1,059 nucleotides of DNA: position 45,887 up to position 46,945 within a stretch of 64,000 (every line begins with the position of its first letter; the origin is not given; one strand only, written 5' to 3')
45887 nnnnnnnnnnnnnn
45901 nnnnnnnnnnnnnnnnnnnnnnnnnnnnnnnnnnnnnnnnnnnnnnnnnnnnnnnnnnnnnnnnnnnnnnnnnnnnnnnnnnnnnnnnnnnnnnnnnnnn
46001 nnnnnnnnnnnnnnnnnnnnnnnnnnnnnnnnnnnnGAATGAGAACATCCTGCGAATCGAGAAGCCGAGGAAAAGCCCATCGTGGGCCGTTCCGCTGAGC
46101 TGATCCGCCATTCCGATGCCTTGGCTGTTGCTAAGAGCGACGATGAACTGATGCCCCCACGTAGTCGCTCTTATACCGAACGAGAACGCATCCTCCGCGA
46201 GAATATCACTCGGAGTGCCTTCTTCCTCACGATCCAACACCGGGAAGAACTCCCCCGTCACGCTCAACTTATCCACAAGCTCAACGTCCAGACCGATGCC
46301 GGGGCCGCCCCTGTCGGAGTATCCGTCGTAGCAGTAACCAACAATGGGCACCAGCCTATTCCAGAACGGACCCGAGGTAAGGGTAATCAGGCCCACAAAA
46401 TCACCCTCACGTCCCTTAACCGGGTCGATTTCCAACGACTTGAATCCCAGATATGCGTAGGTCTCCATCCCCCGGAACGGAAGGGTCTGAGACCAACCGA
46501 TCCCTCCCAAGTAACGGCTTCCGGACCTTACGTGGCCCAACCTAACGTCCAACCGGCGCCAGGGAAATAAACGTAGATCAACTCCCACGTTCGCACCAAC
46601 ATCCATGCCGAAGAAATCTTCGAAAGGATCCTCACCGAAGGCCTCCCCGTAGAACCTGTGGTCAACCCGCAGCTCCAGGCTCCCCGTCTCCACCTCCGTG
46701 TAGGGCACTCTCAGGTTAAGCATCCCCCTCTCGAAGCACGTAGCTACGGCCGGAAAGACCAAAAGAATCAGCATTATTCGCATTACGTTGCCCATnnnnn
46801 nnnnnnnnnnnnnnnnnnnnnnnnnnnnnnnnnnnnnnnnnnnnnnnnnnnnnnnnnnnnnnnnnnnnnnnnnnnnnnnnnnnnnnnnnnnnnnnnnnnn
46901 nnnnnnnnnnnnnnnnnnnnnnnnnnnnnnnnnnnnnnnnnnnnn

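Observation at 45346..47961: Cluster of three paralogous DOMON-like lipoproteins plus a small beta-barrel OMP (a fourth paralog is at 35.4 kb)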

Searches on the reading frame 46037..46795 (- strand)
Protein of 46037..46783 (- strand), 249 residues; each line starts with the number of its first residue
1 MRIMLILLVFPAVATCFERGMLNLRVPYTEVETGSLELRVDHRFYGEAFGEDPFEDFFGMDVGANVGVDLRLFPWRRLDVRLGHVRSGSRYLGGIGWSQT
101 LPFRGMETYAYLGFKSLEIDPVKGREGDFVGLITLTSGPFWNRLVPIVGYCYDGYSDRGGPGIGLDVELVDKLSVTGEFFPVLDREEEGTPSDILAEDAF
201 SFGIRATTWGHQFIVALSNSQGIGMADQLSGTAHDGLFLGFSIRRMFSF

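Call 3: search_protein_families(library=pfam, max_evalue=1, proteins=[window:46037-46783:-])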
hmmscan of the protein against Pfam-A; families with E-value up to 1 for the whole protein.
seq(249 aa): 1 family
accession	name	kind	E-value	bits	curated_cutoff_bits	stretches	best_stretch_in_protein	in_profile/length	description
PF19089.6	DUF5777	-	2.7e-13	50.2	23.1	2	162-247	162-247/247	Membrane bound beta barrel domain (DUF5777)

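Call 4: search_protein_families(library=ncbifam, max_evalue=1, proteins=[window:46037-46783:-])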
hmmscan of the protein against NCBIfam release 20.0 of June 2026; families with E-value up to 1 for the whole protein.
seq(249 aa): 0 families

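Call 17: find_homologous_proteins(query=window:46037-46783:-, max_evalue=0.001)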
Query seq(249 aa) (249 aa): 2 proteins with E <= 0.001 among 608 candidates.
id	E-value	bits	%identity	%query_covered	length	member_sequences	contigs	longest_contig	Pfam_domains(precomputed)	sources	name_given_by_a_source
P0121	2.5e-165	567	100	100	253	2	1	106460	PF19089.7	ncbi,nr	ncbi:hypothetical protein GF402_11120 [Candidatus Fermentibacteria bacterium]|nr:hypothetical protei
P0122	3.5e-66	242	48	99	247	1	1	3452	PF19089.7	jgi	jgi:hypothetical protein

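Call 40: find_homologous_proteins(query=A3, max_evalue=0.001)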
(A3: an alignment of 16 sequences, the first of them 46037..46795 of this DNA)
Query A3 (16 sequences) (253 aa, profile of the alignment): 55 proteins with E <= 0.001 among 5540 candidates.
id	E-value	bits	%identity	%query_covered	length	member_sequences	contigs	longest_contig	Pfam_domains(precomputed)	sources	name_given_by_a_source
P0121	1.1e-90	322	100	100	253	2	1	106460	PF19089.7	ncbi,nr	ncbi:hypothetical protein GF402_11120 [Candidatus Fermentibacteria bacterium]|nr:hypothetical protei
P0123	1.8e-89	318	46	96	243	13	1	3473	PF19089.7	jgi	-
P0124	4.0e-88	313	48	94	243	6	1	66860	PF19089.7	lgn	-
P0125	8.5e-88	312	47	98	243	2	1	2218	PF19089.7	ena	-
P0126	4.4e-87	310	48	90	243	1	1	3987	PF19089.7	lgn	-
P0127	6.2e-87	309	45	96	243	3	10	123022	PF19089.7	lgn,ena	-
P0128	1.1e-86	309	48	90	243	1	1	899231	PF19089.7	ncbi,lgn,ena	-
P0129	4.2e-86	307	46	97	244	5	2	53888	PF19089.7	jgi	jgi:hypothetical protein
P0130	2.5e-85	304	36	98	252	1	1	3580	PF19089.7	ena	-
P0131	8.3e-85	302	45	98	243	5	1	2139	PF19089.7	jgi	jgi:hypothetical protein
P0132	9.7e-85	302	50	92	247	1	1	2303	PF19089.7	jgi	-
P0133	5.1e-84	300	33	93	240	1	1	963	PF19089.7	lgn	-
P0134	8.9e-84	299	33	92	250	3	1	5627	PF19089.7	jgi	jgi:hypothetical protein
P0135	2.5e-82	294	34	99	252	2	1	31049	PF19089.7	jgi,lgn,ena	-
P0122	1.5e-81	292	47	99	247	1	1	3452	PF19089.7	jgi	jgi:hypothetical protein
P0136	1.6e-81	292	42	99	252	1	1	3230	PF19089.7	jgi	jgi:hypothetical protein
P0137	2.4e-81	291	50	92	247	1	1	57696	PF19089.7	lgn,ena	-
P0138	2.2e-80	288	33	90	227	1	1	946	PF19089.7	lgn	-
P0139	1.2e-78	282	32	98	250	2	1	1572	PF19089.7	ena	-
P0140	2.0e-77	278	35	97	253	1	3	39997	PF19089.7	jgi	-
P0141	3.4e-76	274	38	91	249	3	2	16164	PF19089.7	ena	-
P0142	9.4e-76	273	34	94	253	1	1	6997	PF19089.7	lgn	-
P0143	3.6e-75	271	31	97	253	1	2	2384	PF19089.7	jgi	-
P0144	1.3e-74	269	36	94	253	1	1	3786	PF19089.7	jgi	jgi:hypothetical protein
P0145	5.9e-73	264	29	97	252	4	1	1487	PF19089.7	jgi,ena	-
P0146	1.4e-72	262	31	98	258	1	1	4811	PF19089.7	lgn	-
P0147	5.3e-72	260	31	97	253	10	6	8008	PF19089.7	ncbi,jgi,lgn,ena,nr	ncbi:MAG: hypothetical protein HOK80_09240 [Candidatus Cloacimonetes bacterium]|nr:hypothetical prot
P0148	1.3e-71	259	33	97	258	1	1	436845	PF19089.7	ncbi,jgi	jgi:Membrane bound beta barrel domain (DUF5777)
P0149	2.4e-69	252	29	99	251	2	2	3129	PF19089.7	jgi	-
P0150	2.5e-69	252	30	98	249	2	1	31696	PF19089.7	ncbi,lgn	-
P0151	2.9e-69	251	23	96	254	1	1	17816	PF19089.7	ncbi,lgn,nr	ncbi:hypothetical protein JXM67_06400 [candidate division WOR-3 bacterium]|nr:hypothetical protein [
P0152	3.0e-69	251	32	98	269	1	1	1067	PF19089.7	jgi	jgi:hypothetical protein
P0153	2.3e-68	249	35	97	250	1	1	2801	PF19089.7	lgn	-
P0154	6.2e-68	247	34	96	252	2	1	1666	PF19089.7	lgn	-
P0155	3.0e-66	242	35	96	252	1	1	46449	PF19089.7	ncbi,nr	ncbi:MAG: DUF5777 family beta-barrel protein [bacterium]|nr:DUF5777 family beta-barrel protein [bact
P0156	1.2e-65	240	33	99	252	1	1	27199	PF19089.7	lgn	-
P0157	1.2e-64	236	35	99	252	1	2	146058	PF19089.7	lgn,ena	-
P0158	2.4e-64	235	33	96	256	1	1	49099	PF19089.7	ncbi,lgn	-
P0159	9.8e-63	230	30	82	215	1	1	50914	PF19089.7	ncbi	-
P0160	3.3e-61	225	34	92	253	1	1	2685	PF19089.7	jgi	jgi:hypothetical protein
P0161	7.2e-61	224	30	92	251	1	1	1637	PF19089.7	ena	-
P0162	1.3e-60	223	34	92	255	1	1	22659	PF19089.7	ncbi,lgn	-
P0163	2.8e-60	222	27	96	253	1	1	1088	PF19089.7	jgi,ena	-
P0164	8.6e-58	214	29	92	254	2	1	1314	PF19089.7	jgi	jgi:hypothetical protein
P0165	1.2e-57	213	30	96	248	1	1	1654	PF19089.7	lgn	-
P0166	1.9e-57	213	34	92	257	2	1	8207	PF19089.7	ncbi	-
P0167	2.4e-56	209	28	96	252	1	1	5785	PF19089.7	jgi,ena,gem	-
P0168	4.8e-55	205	30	97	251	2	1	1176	PF19089.7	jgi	jgi:hypothetical protein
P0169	3.5e-54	202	35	92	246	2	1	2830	PF19089.7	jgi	-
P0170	5.6e-53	198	31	91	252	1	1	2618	PF19089.7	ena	-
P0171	1.8e-48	183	33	73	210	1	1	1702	PF19089.7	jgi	jgi:hypothetical protein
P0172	1.6e-46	177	26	98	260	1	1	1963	PF19089.7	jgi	jgi:hypothetical protein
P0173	6.9e-13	67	38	34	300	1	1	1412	PF19089.7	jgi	jgi:hypothetical protein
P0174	3.7e-10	58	26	32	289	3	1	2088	PF19089.7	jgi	jgi:hypothetical protein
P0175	2.4e-7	49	53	7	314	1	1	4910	PF19089.7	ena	-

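Call 52: predict_structure(alignment_id=A4)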
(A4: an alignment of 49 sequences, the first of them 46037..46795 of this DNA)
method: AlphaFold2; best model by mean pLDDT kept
length: 253 residues; sequences in the alignment: 49
mean_pLDDT: 92.7   pTM: 0.85
mean pLDDT of the five models: 92.7, 92.5, 92.4, 91.7, 91.2
residues with pLDDT >= 90: 205; 70-90: 33; 50-70: 15; < 50: 0
segments of 3 or more residues with pLDDT < 50: none
pLDDT, mean of each block of 10 residues (from residue 1): 83 58 89 93 97 95 96 98 98 97 94 98 94 98 92 97 97 96 93 73 98 93 97 96 97 90
secondary structure, 60 per line:
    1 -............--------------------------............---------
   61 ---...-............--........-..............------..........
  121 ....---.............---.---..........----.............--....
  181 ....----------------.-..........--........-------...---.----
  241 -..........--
elements in order: H2-13 E40-51 E68-79 E82-89 E94-104 E111-124 E128-140 E148-157 E162-174 E177-184 E203-212 E215-222 E242-251

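Call 54: fold_search(model_id=the predicted structure, library=pdb)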
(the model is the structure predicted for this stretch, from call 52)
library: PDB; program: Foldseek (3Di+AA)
matches with E <= 10: 895; with E <= 0.001: 20
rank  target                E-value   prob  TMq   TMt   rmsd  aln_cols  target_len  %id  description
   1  6gie                  3.1e-05  1.00  0.44  0.50   9.8       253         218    9  Crystal structure of the Acinetobacter baumannii outer membrane protein Omp33 (released 2018-09-19)
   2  2x9k                  9.7e-05  1.00  0.43  0.40   7.7       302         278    8  Structure of a E.coli porin (released 2011-01-26)
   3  6wil                  1.7e-04  1.00  0.35  0.20  13.2       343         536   10  CdiB from Acinetobacter baumannii (released 2020-11-04)
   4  1qd5                  3.7e-04  1.00  0.46  0.45   9.4       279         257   10  OUTER MEMBRANE PHOSPHOLIPASE A FROM ESCHERICHIA COLI (released 1999-10-25)
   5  8xua_A                4.0e-04  1.00  0.54  0.63   6.2       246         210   10  Oligogalacturonate-specific porin from Vibrio harveyi (VhGalP) (released 2024-12-25)
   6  1fw3_A                4.0e-04  1.00  0.47  0.48   7.7       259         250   11  OUTER MEMBRANE PHOSPHOLIPASE A FROM ESCHERICHIA COLI (released 2001-06-01)
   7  7q5c                  4.0e-04  1.00  0.46  0.46   9.6       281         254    8  Crystal structure of OmpG in space group 96 (released 2022-11-16)
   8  2iwv_A                4.2e-04  1.00  0.47  0.43   8.3       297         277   11  Structure of the monomeric outer membrane porin OmpG in the open and closed conformation (released 2006-08-14)
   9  2wvp                  4.7e-04  1.00  0.43  0.42   8.7       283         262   11  Synthetically modified OmpG (released 2010-07-14)
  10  5o68_I                5.5e-04  1.00  0.45  0.44   8.2       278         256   13  Crystal Structure of the Pseudomonas functional amyloid secretion protein FapF - R157A mutant (released 2017-08-23)
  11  1ild                  5.5e-04  1.00  0.44  0.44   9.5       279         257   10  OUTER MEMBRANE PHOSPHOLIPASE A FROM ESCHERICHIA COLI N156A ACTIVE SITE MUTANT pH 4.6 (released 2001-10-03)
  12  5o68_F                5.8e-04  1.00  0.50  0.49   8.2       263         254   14  Crystal Structure of the Pseudomonas functional amyloid secretion protein FapF - R157A mutant (released 2017-08-23)
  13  4rl8_C                7.6e-04  1.00  0.52  0.49   8.3       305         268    9  Crystal structure of the COG4313 outer membrane channel from Pseudomonas putida F1 (released 2015-07-29)
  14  5o65_B                7.6e-04  1.00  0.40  0.35  10.2       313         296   10  Crystal Structure of the Pseudomonas functional amyloid secretion protein FapF (released 2017-08-23)
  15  5o68_C                8.0e-04  1.00  0.45  0.44   8.1       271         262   12  Crystal Structure of the Pseudomonas functional amyloid secretion protein FapF - R157A mutant (released 2017-08-23)
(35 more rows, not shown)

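Call 55: search_protein_representatives(alignment_id=A4)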
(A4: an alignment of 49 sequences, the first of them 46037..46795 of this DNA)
Query: 49 sequences, 248 profile positions. Proteins with E-value up to 0.001 (for the whole library): 1376; up to 1e-10: 622; up to 1e-30: 180. The best 150 are listed.
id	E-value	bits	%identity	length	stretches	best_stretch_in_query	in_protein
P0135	1.4e-91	322.8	-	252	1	4-247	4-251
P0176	3.5e-90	318.2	-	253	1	3-248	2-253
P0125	3.0e-86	305.3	-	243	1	5-246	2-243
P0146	4.6e-86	304.7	-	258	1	2-247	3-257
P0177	9.3e-84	297.2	-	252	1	5-247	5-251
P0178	1.3e-81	290.2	-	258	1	5-247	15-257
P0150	2.0e-81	289.5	-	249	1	3-248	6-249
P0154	1.2e-80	287.0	-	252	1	2-248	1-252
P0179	7.2e-80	284.4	-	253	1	2-247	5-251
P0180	4.3e-79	281.9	-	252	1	5-247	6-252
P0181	4.2e-76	272.1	-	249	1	3-247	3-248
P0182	5.3e-76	271.8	-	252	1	3-246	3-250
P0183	9.8e-76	270.9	-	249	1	1-246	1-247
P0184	1.7e-75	270.1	-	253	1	5-246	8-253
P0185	2.1e-75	269.8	-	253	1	2-247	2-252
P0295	2.5e-44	168.0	-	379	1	4-247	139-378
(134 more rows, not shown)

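Call 56: search_protein_families(library=pfam, max_evalue=0.01, proteins=[P0295])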
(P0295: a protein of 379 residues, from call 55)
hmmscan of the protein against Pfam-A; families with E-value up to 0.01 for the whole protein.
P0295 (379 aa): 1 family
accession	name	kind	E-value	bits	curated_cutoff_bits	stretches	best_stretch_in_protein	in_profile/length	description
PF19089.6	DUF5777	-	9.5e-07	28.7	23.1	1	289-377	155-247/247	Membrane bound beta barrel domain (DUF5777)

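Call 61: find_encoding_contigs(protein=P0148, flank=5000, max_places=1)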
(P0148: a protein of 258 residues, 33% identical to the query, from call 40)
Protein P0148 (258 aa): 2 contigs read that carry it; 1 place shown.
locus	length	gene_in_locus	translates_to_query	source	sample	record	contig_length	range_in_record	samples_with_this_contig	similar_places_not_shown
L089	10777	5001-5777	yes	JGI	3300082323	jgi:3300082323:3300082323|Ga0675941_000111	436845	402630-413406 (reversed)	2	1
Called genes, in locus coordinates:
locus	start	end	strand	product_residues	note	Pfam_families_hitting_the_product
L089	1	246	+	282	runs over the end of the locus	-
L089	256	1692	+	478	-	-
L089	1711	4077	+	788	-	PF01343:Peptidase_S49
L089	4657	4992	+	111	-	-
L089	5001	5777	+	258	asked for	PF19089:DUF5777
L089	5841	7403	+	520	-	PF03351:DOMON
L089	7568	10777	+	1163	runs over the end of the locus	PF13585:CHU_C (faint), PF13860:FlgD_ig (weak), PF18962:Por_Secre_tail (weak)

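Call 62: find_encoding_contigs(protein=P0155, flank=5000, max_places=1)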
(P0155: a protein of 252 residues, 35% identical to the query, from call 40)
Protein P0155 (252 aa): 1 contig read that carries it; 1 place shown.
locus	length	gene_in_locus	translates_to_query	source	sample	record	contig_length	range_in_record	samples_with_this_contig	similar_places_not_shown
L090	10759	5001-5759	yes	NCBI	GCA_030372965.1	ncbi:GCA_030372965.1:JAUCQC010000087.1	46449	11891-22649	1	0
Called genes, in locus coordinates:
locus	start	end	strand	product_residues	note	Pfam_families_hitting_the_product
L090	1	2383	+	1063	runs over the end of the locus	PF01436:NHL (faint)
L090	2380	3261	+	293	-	PF00781:DAGK_cat, PF19279:YegS_C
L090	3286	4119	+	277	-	PF01875:Memo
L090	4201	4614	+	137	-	PF01475:FUR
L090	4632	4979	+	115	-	-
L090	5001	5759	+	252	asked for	PF19089:DUF5777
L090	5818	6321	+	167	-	PF02915:Rubrerythrin, PF21349:RUBY_RBDX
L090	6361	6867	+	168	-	PF02915:Rubrerythrin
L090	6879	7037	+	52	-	PF00301:Rubredoxin, PF21349:RUBY_RBDX (faint)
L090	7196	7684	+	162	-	PF00210:Ferritin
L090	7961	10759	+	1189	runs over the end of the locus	PF01855:POR_N, PF17147:PFOR_II, PF01558:POR, PF10371:EKR, PF12837:Fer4_6, PF12838:Fer4_7, PF13237:Fer4_10, PF13484:Fer4_16, +6 more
